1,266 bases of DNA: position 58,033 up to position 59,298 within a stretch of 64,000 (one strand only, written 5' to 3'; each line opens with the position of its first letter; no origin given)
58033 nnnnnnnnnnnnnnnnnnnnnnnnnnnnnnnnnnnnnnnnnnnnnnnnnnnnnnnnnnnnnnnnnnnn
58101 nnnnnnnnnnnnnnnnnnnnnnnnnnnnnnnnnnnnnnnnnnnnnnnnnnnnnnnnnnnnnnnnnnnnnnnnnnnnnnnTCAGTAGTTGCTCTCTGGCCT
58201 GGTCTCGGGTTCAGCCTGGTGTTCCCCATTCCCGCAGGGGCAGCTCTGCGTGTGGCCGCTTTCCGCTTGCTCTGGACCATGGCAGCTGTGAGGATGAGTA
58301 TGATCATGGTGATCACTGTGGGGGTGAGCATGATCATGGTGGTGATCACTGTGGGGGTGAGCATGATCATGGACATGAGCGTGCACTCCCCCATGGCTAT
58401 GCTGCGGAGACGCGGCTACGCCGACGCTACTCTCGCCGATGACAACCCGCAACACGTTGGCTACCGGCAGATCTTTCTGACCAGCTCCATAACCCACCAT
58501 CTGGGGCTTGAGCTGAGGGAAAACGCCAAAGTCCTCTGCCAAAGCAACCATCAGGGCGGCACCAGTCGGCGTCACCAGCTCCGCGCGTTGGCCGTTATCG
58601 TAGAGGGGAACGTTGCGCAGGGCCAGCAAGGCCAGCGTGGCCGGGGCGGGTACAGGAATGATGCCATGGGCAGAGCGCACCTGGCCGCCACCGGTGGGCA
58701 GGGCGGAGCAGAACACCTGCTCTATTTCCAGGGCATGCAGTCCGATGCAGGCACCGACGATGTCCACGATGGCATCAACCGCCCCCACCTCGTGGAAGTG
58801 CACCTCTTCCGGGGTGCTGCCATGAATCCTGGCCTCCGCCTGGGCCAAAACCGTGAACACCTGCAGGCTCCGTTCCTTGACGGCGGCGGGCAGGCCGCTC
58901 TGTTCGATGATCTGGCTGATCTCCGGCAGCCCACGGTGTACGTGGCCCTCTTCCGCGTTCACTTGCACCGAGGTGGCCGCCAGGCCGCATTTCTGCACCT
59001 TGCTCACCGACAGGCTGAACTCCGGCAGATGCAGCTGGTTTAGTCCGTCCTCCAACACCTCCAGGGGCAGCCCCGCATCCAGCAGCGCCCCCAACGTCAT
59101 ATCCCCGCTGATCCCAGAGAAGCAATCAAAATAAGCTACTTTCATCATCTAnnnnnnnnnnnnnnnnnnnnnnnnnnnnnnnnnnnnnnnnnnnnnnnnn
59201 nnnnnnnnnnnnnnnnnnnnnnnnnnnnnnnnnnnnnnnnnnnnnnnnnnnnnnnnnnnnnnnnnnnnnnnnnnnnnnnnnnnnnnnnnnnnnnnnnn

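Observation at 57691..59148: larC interrupted by a single in-frame TGA inside a His-codon tandem repeat region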

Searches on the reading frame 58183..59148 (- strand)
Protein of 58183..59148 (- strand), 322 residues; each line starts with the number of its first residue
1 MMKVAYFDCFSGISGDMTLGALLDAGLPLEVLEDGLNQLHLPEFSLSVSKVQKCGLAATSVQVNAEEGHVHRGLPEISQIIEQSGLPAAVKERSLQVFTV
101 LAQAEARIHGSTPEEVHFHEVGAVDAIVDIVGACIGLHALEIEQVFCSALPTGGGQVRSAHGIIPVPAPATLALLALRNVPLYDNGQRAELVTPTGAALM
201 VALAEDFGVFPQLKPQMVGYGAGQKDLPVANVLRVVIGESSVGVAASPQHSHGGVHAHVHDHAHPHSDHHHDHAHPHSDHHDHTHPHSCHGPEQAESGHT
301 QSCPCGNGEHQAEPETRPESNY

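Call 4: search_protein_families(library=pfam, proteins=[window:58183-59148:-])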
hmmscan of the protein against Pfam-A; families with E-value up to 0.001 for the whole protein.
window:58183-59148:- (322 aa): 1 family
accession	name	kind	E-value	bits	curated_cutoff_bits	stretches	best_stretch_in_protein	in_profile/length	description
PF01969.22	Ni_insertion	-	2.5e-93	313.7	22.1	1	5-241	1-235/375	Nickel insertion protein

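Call 6: find_homologous_proteins(query=window:58183-59148:-)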
Query window:58183-59148:- (322 aa): 8000 proteins with E <= 0.001 among 8000 candidates; the best 120 are listed.
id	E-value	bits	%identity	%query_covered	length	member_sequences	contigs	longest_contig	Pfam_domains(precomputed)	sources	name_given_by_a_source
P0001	8.8e-212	720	100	100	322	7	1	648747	PF01969.23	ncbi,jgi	ncbi:MAG: nickel pincer cofactor biosynthesis protein LarC [Bacillota bacterium]|jgi:uncharacterized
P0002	5.4e-131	455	78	81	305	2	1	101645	PF01969.23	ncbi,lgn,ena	-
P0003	4.1e-130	452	74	89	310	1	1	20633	PF01969.23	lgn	-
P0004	1.8e-127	443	73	87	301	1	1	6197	PF01969.23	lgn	-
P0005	9.7e-121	421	72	85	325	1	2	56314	PF01969.23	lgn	-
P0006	2.2e-120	420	69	92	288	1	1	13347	PF01969.23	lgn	-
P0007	2.0e-119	417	75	81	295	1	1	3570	PF01969.23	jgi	-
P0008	1.7e-117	410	78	75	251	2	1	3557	PF01969.23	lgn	-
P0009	4.7e-115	402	68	85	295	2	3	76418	PF01969.23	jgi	jgi:uncharacterized protein (TIGR00299 family) protein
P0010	1.3e-107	378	63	89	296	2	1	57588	PF01969.23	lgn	-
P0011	7.4e-103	362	64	88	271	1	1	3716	PF01969.23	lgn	-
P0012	1.3e-102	362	65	80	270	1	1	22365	PF01969.23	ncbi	-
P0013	1.9e-85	305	56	75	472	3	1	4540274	PF01969.23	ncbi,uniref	ncbi:nickel pincer cofactor biosynthesis protein LarC [Desulfitobacterium sp. AusDCA]|uniref:nickel 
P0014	1.5e-81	292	61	75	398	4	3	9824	PF01969.23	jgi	jgi:hypothetical protein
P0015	6.3e-81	290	55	74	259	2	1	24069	PF01969.23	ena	-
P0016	3.0e-80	288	58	78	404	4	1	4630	PF01969.23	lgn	-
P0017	4.3e-80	288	58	75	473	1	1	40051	PF01969.23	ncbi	ncbi:MAG: nickel pincer cofactor biosynthesis protein LarC [Cyanobacteria bacterium P01_G01_bin.38]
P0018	1.7e-79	286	57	78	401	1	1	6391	PF01969.23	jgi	jgi:uncharacterized protein (TIGR00299 family) protein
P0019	2.3e-79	285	58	74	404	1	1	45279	PF01969.23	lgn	-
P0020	4.6e-79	284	45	92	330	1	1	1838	PF01969.23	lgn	-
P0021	6.2e-79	284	58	74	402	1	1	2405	PF01969.23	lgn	-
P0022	7.8e-79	283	58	74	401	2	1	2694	PF01969.23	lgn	-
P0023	2.2e-78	282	56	74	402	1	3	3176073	PF01969.23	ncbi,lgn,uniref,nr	ncbi:nickel pincer cofactor biosynthesis protein LarC [Desulfitobacterium metallireducens]|uniref:Py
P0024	3.0e-78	282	58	74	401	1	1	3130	PF01969.23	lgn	-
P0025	3.2e-78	281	56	75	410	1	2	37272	PF01969.23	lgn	-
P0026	3.2e-78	281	59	75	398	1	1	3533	PF01969.23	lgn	-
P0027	3.9e-78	281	58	74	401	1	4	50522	PF01969.23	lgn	-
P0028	5.0e-78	281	56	75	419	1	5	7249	PF01969.23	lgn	-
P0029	8.7e-78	280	58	74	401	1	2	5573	PF01969.23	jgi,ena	-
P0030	1.1e-77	280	50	93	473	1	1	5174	PF01969.23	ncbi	ncbi:MAG: nickel pincer cofactor biosynthesis protein LarC [Cyanobacteria bacterium P01_F01_bin.4]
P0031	1.3e-77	279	54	81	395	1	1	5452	PF01969.23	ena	-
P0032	1.3e-77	279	56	74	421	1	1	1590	PF01969.23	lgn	-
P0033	2.7e-77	278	57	78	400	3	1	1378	PF01969.23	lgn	-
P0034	4.2e-77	278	53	74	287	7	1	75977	PF01969.23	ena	-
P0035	6.5e-77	277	52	81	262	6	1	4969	PF01969.23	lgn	-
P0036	1.2e-76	276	59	74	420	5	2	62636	PF01969.23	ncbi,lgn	-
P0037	1.4e-76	276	57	74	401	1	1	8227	PF01969.23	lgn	-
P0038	1.5e-76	276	53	81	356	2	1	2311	PF01969.23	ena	-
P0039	1.9e-76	276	52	81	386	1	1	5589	PF01969.23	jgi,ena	-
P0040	2.6e-76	275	57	74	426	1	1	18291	PF01969.23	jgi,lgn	jgi:hypothetical protein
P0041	2.7e-76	275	57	74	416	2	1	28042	PF01969.23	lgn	-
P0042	3.6e-76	275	57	73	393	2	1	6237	PF01969.23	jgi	jgi:pyridinium-3,5-bisthiocarboxylic acid mononucleotide nickel chelatase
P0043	4.6e-76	274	55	78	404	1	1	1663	PF01969.23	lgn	-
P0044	4.8e-76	274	58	74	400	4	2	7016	PF01969.23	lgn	-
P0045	7.1e-76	274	57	75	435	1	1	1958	PF01969.23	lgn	-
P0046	7.3e-76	274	54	81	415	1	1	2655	PF01969.23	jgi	-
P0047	7.9e-76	274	58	74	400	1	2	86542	PF01969.23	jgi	jgi:pyridinium-3,5-bisthiocarboxylic acid mononucleotide nickel chelatase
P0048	9.1e-76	273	55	74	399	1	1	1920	PF01969.23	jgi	jgi:pyridinium-3,5-bisthiocarboxylic acid mononucleotide nickel chelatase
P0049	1.2e-75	273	57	74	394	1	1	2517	PF01969.23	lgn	-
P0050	1.2e-75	273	54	81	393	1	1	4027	PF01969.23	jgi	-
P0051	1.2e-75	273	56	79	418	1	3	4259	PF01969.23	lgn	-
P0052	1.3e-75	273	57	74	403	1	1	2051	PF01969.23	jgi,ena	-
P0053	1.4e-75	273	56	75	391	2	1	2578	PF01969.23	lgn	-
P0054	1.6e-75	273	54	81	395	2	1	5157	PF01969.23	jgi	jgi:pyridinium-3,5-bisthiocarboxylic acid mononucleotide nickel chelatase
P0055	2.0e-75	272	56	77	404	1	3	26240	PF01969.23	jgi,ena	-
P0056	2.0e-75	272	56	77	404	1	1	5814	PF01969.23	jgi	jgi:uncharacterized protein (TIGR00299 family) protein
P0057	2.6e-75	272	54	81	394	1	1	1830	PF01969.23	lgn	-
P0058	2.6e-75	272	54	81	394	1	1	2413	PF01969.23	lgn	-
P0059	2.6e-75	272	54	81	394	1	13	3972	PF01969.23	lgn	-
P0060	2.7e-75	272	53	81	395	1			PF01969.23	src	-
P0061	3.0e-75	272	55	79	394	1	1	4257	PF01969.23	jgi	jgi:pyridinium-3,5-bisthiocarboxylic acid mononucleotide nickel chelatase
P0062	3.0e-75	272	53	81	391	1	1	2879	PF01969.23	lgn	-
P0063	3.5e-75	271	56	74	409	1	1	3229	PF01969.23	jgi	jgi:pyridinium-3,5-bisthiocarboxylic acid mononucleotide nickel chelatase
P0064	4.2e-75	271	57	74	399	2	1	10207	PF01969.23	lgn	-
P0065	5.7e-75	271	55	79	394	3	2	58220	PF01969.23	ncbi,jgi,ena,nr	ncbi:MAG TPA: nickel pincer cofactor biosynthesis protein LarC [Candidatus Limnocylindrales bacteriu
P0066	5.9e-75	271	57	75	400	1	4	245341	PF01969.23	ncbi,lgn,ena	-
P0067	6.1e-75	271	54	79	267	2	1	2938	PF01969.23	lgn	-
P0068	7.5e-75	270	56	77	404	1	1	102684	PF01969.23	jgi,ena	jgi:uncharacterized protein (TIGR00299 family) protein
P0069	8.1e-75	270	56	75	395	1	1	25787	PF01969.23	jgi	jgi:pyridinium-3,5-bisthiocarboxylic acid mononucleotide nickel chelatase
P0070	8.5e-75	270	53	81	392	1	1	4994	PF01969.23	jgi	-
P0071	9.0e-75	270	57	76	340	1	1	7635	PF01969.23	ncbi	ncbi:MAG: nickel pincer cofactor biosynthesis protein LarC, partial [Thermosynechococcaceae cyanobac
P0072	9.1e-75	270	51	85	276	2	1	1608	PF01969.23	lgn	-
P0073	9.2e-75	270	56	77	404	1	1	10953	PF01969.23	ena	-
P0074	9.2e-75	270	55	76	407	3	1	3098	PF01969.23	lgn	-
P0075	9.7e-75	270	56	77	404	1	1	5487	PF01969.23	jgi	jgi:pyridinium-3,5-bisthiocarboxylic acid mononucleotide nickel chelatase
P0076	1.1e-74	270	52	81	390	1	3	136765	PF01969.23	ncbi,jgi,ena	-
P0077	1.4e-74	270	55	75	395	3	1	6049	PF01969.23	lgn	-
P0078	1.5e-74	269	54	79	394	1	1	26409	PF01969.23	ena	-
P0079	1.5e-74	269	54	79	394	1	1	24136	PF01969.23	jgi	-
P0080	1.6e-74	269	54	79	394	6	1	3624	PF01969.23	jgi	-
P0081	1.8e-74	269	56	74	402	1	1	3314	PF01969.23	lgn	-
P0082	1.8e-74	269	54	79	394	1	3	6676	PF01969.23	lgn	-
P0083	1.9e-74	269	56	74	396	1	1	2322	PF01969.23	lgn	-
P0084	1.9e-74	269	54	79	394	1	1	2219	PF01969.23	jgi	-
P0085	1.9e-74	269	54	79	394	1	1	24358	PF01969.23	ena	-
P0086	2.0e-74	269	52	81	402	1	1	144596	PF01969.23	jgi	jgi:pyridinium-3,5-bisthiocarboxylic acid mononucleotide nickel chelatase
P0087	2.0e-74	269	52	78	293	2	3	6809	PF01969.23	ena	-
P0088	2.0e-74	269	52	81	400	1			PF01969.23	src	-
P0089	2.1e-74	269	58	74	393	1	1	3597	PF01969.23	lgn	-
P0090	2.1e-74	269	49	86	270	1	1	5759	PF01969.23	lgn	-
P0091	2.2e-74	269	55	75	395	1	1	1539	PF01969.23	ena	-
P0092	2.3e-74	269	56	74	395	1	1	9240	PF01969.23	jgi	jgi:uncharacterized protein (TIGR00299 family) protein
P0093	2.4e-74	269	59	74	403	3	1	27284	PF01969.23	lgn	-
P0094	2.6e-74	269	54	81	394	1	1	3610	PF01969.23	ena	-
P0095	2.6e-74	269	54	79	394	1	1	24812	PF01969.23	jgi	-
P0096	2.8e-74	268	57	73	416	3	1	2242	PF01969.23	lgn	-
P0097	2.9e-74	268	53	81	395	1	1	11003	PF01969.23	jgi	jgi:pyridinium-3,5-bisthiocarboxylic acid mononucleotide nickel chelatase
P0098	3.0e-74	268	-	-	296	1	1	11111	PF01969.23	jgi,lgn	jgi:hypothetical protein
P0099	3.1e-74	268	52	81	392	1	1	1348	PF01969.23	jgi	jgi:uncharacterized protein (TIGR00299 family) protein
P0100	3.1e-74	268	57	76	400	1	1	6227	PF01969.23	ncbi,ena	-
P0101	3.2e-74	268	57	75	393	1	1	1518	PF01969.23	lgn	-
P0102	3.2e-74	268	57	75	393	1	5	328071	PF01969.23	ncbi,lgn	-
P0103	3.2e-74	268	57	75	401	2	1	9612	PF01969.23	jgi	-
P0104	3.3e-74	268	53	81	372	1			PF01969.23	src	-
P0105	3.6e-74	268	56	75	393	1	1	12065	PF01969.23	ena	-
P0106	3.7e-74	268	52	81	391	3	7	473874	PF01969.23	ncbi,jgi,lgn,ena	ncbi:MAG: nickel pincer cofactor biosynthesis protein LarC [Candidatus Acidiferrum sp.]|jgi:uncharac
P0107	4.1e-74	268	56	74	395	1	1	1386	PF01969.23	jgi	jgi:pyridinium-3,5-bisthiocarboxylic acid mononucleotide nickel chelatase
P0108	4.3e-74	268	55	79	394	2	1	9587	PF01969.23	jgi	jgi:pyridinium-3,5-bisthiocarboxylic acid mononucleotide nickel chelatase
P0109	4.3e-74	268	52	81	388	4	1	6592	PF01969.23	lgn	-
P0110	4.4e-74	268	52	81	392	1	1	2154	PF01969.23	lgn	-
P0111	4.4e-74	268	53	81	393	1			PF01969.23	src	-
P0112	4.4e-74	268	53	81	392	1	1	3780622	PF01969.23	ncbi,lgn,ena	-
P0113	4.8e-74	268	53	81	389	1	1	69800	PF01969.23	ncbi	ncbi:MAG: nickel pincer cofactor biosynthesis protein LarC [Armatimonadota bacterium]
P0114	4.8e-74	268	55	74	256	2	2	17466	PF01969.23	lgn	-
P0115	4.9e-74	268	52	81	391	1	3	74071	PF01969.23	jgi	jgi:uncharacterized protein (TIGR00299 family) protein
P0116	4.9e-74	268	56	75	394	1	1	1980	PF01969.23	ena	-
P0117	4.9e-74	268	52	81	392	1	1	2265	PF01969.23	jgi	jgi:uncharacterized protein (TIGR00299 family) protein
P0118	5.3e-74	268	56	75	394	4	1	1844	PF01969.23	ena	-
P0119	5.3e-74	268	54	79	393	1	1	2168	PF01969.23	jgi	jgi:pyridinium-3,5-bisthiocarboxylic acid mononucleotide nickel chelatase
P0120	5.5e-74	268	56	75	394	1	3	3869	PF01969.23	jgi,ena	-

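Call 10: find_related_loci(query=window:58183-59148:-, collection=genome_contigs, flank=4000)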
Query window:58183-59148:- (322 aa) in genome_contigs; peptide patterns used: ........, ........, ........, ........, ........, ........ (x = any residue, [..] = any of these).
600 stretches matched a pattern (row limit reached: there are more); 368 encode a relative of the query (tblastn E <= 1e-3); the best 80 are kept; 80 distinct loci.
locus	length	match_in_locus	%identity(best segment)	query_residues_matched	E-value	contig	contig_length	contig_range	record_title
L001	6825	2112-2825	56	2-240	2e-77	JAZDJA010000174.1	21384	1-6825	MAG: Candidatus Latescibacterota bacterium isolate MEGAHIT-group-0.443 k141_3536633, whole genome shotgun sequence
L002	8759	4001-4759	51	4-252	3e-75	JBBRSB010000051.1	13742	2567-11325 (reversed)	MAG: Gloeobacterales cyanobacterium isolate La2_maxbin2.427 La2_maxbin2.427_K_1192706L13742_cov_108.9011, whole genome s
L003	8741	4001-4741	53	1-238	4e-74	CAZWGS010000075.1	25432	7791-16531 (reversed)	MAG TPA_asm: uncultured bacterium isolate binchicken_co306_1 genome assembly, contig: NODE_172_length_25432_cov_15.55952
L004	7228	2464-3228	50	1-242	3e-73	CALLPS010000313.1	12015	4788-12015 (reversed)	MAG: uncultured Pleurocapsa sp. isolate H4_Bin_Bin_164_1 genome assembly, contig: c_000002338842, whole genome shotgun s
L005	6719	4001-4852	50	1-252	1e-71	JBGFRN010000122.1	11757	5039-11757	MAG: Bacillota bacterium isolate BA1A45.2019.Bin.119 NODE_6162_length_11757_cov_1.684600, whole genome shotgun sequence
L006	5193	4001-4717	51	2-240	3e-71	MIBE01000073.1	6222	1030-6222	MAG: Spirochaetes bacterium GWF1_51_8 gwf1_scaffold_7861, whole genome shotgun sequence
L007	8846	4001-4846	47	1-241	7e-71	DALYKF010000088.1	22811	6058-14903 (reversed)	MAG TPA_asm: Coleofasciculaceae cyanobacterium CTOTU46641 NODE_100_length_22811_cov_18.474908, whole genome shotgun sequ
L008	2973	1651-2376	50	1-242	3e-71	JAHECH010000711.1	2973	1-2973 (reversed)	MAG: Deltaproteobacteria bacterium isolate Ww165 NODE_135947_length_2973_cov_2.701964, whole genome shotgun sequence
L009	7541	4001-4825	46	1-240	7e-70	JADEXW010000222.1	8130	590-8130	Pseudanabaenaceae cyanobacterium LEGE 13415 NODE_486_length_8130_cov_2.56441, whole genome shotgun sequence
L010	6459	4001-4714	52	2-240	7e-69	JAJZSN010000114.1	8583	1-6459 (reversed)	MAG: Bacillota bacterium isolate SKS3.bin3 NODE_13937_length_8583_cov_1.651135, whole genome shotgun sequence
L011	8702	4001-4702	50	2-237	5e-69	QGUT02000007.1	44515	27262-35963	MAG: Bacillota bacterium isolate ZC4RG34 NODE_528_length_44515_cov_16.970873, whole genome shotgun sequence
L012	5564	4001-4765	46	1-241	2e-68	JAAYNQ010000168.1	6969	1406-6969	MAG: Syntrophomonadaceae bacterium isolate AS21ysBPME_222 192266_AS21, whole genome shotgun sequence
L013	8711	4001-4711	49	2-239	4e-68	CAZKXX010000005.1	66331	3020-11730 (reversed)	MAG TPA_asm: uncultured Acidobacteriota bacterium isolate binchicken_co274_200 genome assembly, contig: NODE_1092_length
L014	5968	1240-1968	49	1-243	5e-68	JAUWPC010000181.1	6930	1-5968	MAG: Desulfobacteraceae bacterium isolate CSMAG_2466 CSMAG_2466_k141_176969_length_6930_cov_35.3336, whole genome shotgu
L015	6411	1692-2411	51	2-241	1e-67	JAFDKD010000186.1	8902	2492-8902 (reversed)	MAG: Deltaproteobacteria bacterium isolate Meg22_24_Bin_96 Meg22_24_Bin_96_scaffold_26641, whole genome shotgun sequence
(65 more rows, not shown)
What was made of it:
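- Tried and rejected: Genome-collection scan with the LarC1 protein (call 10).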

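Call 11: find_encoding_contigs(protein=P0002, flank=4000, max_places=2)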
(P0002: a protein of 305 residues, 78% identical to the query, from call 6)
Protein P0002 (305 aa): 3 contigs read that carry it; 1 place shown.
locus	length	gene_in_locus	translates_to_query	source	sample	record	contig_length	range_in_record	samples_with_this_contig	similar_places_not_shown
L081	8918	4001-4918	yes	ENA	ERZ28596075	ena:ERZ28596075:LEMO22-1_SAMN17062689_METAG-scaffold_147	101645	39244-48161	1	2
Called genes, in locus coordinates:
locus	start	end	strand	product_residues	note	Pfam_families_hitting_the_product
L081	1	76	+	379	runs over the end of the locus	PF01264:Chorismate_synt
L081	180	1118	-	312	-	PF00389:2-Hacid_dh (weak), PF02826:2-Hacid_dh_C, PF00670:AdoHcyase_NAD (faint)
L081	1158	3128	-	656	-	PF16254:DUF4910, PF04389:Peptidase_M28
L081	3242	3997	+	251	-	PF00731:AIRC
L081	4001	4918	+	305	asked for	PF01969:Ni_insertion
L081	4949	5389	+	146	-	PF01969:Ni_insertion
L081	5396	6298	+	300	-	PF00005:ABC_tran, PF13304:AAA_21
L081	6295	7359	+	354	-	PF09847:12TM_1 (faint), PF12679:ABC2_membrane_2, PF12698:ABC2_membrane_3, PF12730:ABC2_membrane_4 (faint), PF01061:ABC2_membrane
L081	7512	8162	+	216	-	PF04263:TPK_catalytic, PF04265:TPK_B1_binding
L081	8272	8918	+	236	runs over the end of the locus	PF04029:2-ph_phosp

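Call 12: find_encoding_contigs(protein=P0003, flank=4000, max_places=2)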
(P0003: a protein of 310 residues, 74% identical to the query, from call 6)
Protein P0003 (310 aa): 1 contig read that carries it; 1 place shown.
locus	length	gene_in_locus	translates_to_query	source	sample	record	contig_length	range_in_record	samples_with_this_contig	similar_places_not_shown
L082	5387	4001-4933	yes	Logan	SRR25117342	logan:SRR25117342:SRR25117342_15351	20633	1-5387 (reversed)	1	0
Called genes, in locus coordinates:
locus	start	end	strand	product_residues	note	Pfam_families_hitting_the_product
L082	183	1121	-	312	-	PF00389:2-Hacid_dh (weak), PF02826:2-Hacid_dh_C, PF00670:AdoHcyase_NAD (weak)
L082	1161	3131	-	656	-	PF16254:DUF4910, PF04389:Peptidase_M28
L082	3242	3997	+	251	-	PF00731:AIRC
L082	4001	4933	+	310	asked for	PF01969:Ni_insertion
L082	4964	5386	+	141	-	?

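Call 13: find_encoding_contigs(protein=P0005, flank=4000, max_places=2)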
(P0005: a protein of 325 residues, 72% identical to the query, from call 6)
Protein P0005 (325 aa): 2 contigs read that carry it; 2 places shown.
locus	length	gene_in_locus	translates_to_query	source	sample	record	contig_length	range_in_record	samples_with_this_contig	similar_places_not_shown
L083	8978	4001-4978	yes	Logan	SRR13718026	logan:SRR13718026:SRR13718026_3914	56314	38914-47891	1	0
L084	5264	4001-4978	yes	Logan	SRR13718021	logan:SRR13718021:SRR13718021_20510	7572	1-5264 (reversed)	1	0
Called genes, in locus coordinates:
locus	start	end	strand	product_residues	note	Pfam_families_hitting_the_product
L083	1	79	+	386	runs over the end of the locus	PF01264:Chorismate_synt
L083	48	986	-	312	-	PF02826:2-Hacid_dh_C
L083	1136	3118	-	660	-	PF16254:DUF4910, PF04389:Peptidase_M28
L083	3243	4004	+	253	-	PF00731:AIRC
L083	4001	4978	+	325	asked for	PF01969:Ni_insertion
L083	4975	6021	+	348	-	PF01969:Ni_insertion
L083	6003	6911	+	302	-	PF00005:ABC_tran, PF13304:AAA_21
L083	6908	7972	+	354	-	PF12679:ABC2_membrane_2, PF12698:ABC2_membrane_3, PF01061:ABC2_membrane (weak)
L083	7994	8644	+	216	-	PF04263:TPK_catalytic, PF04265:TPK_B1_binding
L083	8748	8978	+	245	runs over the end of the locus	PF23023:Anti-Pycsar_Apyc1, PF00753:Lactamase_B, PF12706:Lactamase_B_2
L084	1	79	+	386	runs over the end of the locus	PF01264:Chorismate_synt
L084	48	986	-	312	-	PF02826:2-Hacid_dh_C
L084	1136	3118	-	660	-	PF16254:DUF4910, PF04389:Peptidase_M28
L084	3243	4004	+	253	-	PF00731:AIRC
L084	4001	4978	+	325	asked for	PF01969:Ni_insertion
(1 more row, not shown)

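Call 14: find_encoding_contigs(protein=P0009, flank=4000, max_places=2)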
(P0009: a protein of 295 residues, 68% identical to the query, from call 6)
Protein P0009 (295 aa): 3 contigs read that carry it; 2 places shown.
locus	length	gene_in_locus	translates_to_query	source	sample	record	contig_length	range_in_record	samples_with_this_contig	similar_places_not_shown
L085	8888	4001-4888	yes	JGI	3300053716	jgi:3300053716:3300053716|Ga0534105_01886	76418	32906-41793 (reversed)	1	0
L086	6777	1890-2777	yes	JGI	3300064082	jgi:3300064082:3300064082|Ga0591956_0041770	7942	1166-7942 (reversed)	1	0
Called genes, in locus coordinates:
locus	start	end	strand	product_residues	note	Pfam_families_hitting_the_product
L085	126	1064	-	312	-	PF00389:2-Hacid_dh, PF02826:2-Hacid_dh_C, PF03807:F420_oxidored (weak)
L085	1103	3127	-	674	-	PF16254:DUF4910, PF04389:Peptidase_M28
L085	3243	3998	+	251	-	PF00731:AIRC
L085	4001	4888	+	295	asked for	PF01969:Ni_insertion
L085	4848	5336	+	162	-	PF01969:Ni_insertion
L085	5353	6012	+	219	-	PF04263:TPK_catalytic, PF04265:TPK_B1_binding (weak)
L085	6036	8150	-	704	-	PF00912:Transgly, PF00905:Transpeptidase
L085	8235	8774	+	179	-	PF04542:Sigma70_r2, PF08281:Sigma70_r4_2, PF04545:Sigma70_r4 (weak)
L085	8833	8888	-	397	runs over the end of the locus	PF00155:Aminotran_1_2, PF01212:Beta_elim_lyase (weak), PF01053:Cys_Met_Meta_PP, PF00266:Aminotran_5 (weak), PF01041:DegT_DnrJ_EryC1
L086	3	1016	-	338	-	?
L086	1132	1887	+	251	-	PF00731:AIRC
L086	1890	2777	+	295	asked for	PF01969:Ni_insertion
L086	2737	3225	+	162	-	PF01969:Ni_insertion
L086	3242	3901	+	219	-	PF04263:TPK_catalytic, PF04265:TPK_B1_binding (weak)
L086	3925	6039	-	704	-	PF00912:Transgly, PF00905:Transpeptidase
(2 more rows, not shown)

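Call 15: find_encoding_contigs(protein=P0006, flank=4000, max_places=1)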
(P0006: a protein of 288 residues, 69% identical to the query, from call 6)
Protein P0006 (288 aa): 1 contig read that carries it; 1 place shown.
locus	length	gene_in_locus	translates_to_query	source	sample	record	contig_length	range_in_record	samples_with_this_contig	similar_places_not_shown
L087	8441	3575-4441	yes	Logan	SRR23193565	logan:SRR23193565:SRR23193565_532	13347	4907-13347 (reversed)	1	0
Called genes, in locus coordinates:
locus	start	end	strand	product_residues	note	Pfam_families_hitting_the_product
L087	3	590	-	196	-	?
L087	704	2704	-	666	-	PF16254:DUF4910, PF04389:Peptidase_M28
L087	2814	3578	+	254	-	PF00731:AIRC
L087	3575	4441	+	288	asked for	PF01969:Ni_insertion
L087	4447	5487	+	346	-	PF01969:Ni_insertion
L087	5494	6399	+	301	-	PF00005:ABC_tran, PF13304:AAA_21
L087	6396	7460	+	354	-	PF12679:ABC2_membrane_2, PF12698:ABC2_membrane_3, PF01061:ABC2_membrane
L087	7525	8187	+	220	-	PF04263:TPK_catalytic, PF04265:TPK_B1_binding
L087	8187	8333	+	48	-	-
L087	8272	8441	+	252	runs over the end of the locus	PF04029:2-ph_phosp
